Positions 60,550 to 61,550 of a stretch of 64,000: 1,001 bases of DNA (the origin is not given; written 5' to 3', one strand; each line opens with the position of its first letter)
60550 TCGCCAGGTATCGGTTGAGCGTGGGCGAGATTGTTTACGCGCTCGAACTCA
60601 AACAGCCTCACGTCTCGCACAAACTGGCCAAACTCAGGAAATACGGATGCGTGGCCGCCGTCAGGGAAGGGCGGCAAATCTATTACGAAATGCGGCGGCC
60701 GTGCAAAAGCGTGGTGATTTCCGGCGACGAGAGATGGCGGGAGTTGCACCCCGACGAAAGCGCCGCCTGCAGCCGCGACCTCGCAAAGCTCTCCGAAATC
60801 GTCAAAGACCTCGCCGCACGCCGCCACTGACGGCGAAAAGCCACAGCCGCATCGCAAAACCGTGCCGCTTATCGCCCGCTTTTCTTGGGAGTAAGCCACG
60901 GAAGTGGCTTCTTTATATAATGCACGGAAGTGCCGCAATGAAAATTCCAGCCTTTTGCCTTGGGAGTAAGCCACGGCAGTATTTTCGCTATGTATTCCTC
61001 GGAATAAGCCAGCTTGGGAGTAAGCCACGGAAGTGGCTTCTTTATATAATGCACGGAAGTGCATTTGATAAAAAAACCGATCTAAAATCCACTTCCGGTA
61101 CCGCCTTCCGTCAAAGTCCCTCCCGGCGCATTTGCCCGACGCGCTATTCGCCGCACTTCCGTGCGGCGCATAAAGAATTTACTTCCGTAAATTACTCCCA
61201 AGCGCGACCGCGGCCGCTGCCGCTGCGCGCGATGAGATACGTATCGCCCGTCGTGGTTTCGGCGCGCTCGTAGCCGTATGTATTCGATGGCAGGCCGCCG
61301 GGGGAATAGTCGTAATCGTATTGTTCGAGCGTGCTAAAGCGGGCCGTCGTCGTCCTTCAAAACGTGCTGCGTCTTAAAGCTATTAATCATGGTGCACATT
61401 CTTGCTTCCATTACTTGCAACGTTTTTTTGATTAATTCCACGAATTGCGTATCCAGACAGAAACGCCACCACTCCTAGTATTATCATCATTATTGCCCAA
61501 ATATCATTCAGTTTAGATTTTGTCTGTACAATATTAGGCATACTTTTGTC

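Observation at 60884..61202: Dense array of GGAA-centred palindromes (operator array, REP-like elements or tandem structured RNA) next to an ArsR-like gene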

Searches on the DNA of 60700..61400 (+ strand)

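Call 35: build_rna_model(alignment_id=A2, structure=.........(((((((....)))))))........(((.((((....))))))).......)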
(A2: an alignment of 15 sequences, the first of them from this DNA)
Model R1 built from alignment A2 (15 sequences, 61 columns); structure: as given.
model positions 60; base pairs 14; branch points 1; effective number of sequences 3.09; information 0.93 bits per position. Calibrated on 0.2 Mb of random sequence (short: E-values are rough).
structure used (alignment columns):
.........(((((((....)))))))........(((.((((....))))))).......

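Call 36: search_with_rna_model(model_id=R1, source=window, filters=off, max_evalue=10)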
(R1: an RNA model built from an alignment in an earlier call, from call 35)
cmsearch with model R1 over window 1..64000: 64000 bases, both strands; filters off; matches with E-value up to 10: 11.
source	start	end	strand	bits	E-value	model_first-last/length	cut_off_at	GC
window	61013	61072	+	86.1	3.5e-21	1-60/60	no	0.42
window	61143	61202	-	80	1.5e-19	1-60/60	no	0.48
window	60884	60943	+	74.8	3.5e-18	1-60/60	no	0.47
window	60959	61012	+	21.2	0.00063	1-60/60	no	0.48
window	61041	61099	-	13.3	0.081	1-60/60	no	0.34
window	22081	22140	-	7.6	2.7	1-60/60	no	0.57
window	7830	7873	-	7.3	3.3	1-60/60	no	0.43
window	47199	47255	-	6.5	5.3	1-60/60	no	0.49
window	10648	10663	-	6.2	6.4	11-26/60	no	0.69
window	61145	61167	+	5.9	7.9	31-53/60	no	0.65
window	63586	63646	+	5.6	9.5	1-60/60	no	0.43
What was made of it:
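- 60884..60943 (+): Unit 1: head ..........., hairpin 1 at 60893-60910 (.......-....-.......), T-rich linker, hairpin 2 core at 60921-60932. The covariance model scores it 74.8 bits (call 36).
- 61013..61072 (+): Unit 3: left arm of the head-out inverted dimer; hairpin 1 at 61022-61039, hairpin 2 at 61048-61065 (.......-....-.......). The covariance model scores it 86.1 bits (call 36).
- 61073..61142 (.): Conserved spacer of the dimer; it contains a decayed inverted hairpin remnant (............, 61086-61097). A weak minus-strand model hit covers 61041-61099 (13.3 bits, call 36).
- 61143..61202 (-): Unit 4: right arm of the dimer, inverted; hairpin 1 at 61176-61193 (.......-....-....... on +), hairpin 2 at 61149-61168. 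The covariance model scores it 80.0 bits on the - strand (call 36).
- Checked: A covariance model of the unit, run with filters off, scores only this region (86, 80, 75 and 21 bits, plus a 13-bit remnant at 61041-61099) and nothing else in the window (call 36).
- Only one cluster occurs in 64 kb (call 36), and only 12 stretches were found in the metagenome collection.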

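Call 37: search_with_rna_model(model_id=R1, sources=[L010, L011, L012, L013, L014, L015, L016, L017, L018, L019, L020, L021], filters=default, max_evalue=1)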
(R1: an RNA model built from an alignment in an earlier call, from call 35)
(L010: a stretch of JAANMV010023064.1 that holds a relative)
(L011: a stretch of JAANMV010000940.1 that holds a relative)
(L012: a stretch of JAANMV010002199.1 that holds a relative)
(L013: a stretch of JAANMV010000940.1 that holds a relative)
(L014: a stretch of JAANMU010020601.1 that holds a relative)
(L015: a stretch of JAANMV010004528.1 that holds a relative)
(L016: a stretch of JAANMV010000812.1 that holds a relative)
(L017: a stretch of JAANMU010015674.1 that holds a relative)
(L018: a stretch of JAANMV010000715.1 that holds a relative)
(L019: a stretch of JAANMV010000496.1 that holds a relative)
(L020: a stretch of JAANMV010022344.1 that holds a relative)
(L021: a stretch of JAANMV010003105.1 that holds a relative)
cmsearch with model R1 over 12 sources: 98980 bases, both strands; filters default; matches with E-value up to 1: 26.
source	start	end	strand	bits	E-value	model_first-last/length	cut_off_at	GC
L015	192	251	-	83.5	2.6e-20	1-60/60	no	0.42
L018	13635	13694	+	83.1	3.4e-20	1-60/60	no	0.43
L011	6455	6514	-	83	3.5e-20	1-60/60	no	0.42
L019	200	259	+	81.6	8.6e-20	1-60/60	no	0.45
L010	123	182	-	80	2.2e-19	1-60/60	no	0.48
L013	10103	10162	+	79.9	2.4e-19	1-60/60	no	0.45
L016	13578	13637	+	78.5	5.6e-19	1-60/60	no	0.48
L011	6325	6384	+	77.9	8e-19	1-60/60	no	0.5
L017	1686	1745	+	77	1.4e-18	1-60/60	no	0.47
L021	14208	14267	+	77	1.4e-18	1-60/60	no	0.47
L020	2034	2093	+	77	1.4e-18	1-60/60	no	0.48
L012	34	94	-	76.9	1.5e-18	1-60/60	no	0.49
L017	2416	2476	-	76.9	1.5e-18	1-60/60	no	0.49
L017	2491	2551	-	75.9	2.8e-18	1-60/60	no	0.49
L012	109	169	-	75.7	3.2e-18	1-60/60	no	0.51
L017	2341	2401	-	75.5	3.6e-18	1-60/60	no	0.49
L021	14863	14923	-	75.5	3.6e-18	1-60/60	no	0.49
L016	11188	11247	+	72.8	1.9e-17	1-60/60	no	0.52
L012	184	244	-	72.2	2.6e-17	1-60/60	no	0.56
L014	1994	2046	+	72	3e-17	1-53/60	3'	0.47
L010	1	52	+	67.2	5.9e-16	9-60/60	5'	0.38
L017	2566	2597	-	26.6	3.7e-05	28-60/60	5'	0.44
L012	1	19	-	24.7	0.00012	1-19/60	3'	0.58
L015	270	305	-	21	0.0011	1-60/60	no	0.39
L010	21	96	-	14.3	0.07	1-60/60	no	0.39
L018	13663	13738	-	13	0.16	1-60/60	no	0.41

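Call 44: search_with_rna_model(model_id=R1, sources=[L102, L103, L104, L105, L106, L107, L108, L109, L110, L001, L002, L003], filters=default, max_evalue=5)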
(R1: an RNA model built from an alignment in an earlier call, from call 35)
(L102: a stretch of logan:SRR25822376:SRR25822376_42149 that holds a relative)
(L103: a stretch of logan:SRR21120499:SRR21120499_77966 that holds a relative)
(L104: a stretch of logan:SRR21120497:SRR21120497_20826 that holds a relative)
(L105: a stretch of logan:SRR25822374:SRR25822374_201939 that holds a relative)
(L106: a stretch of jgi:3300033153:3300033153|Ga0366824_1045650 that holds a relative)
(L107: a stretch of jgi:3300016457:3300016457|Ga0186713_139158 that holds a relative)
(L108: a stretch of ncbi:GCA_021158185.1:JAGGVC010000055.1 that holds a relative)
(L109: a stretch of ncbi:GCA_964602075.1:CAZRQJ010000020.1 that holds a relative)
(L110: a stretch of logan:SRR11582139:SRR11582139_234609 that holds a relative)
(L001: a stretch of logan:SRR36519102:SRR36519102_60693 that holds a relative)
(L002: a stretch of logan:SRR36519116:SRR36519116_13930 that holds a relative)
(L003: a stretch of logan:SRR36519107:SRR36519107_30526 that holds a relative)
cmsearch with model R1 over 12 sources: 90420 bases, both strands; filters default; matches with E-value up to 5: 6.
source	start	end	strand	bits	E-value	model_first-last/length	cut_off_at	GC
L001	5946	5974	+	43.7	9.2e-10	1-29/60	3'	0.55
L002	4936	4961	+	38.2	2.7e-08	1-26/60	3'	0.58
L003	3937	3962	+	38.2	2.7e-08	1-26/60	3'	0.58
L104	2146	2192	-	10.1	0.82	1-60/60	no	0.49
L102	2146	2192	-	10.1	0.83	1-60/60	no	0.51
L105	332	378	-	10.1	0.83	1-60/60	no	0.51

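Call 56: search_rna_families(source=window, start=60700, end=61400, threshold=evalue, max_evalue=1)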
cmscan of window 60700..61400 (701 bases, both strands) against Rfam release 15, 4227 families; matches with E-value up to 1: 0.
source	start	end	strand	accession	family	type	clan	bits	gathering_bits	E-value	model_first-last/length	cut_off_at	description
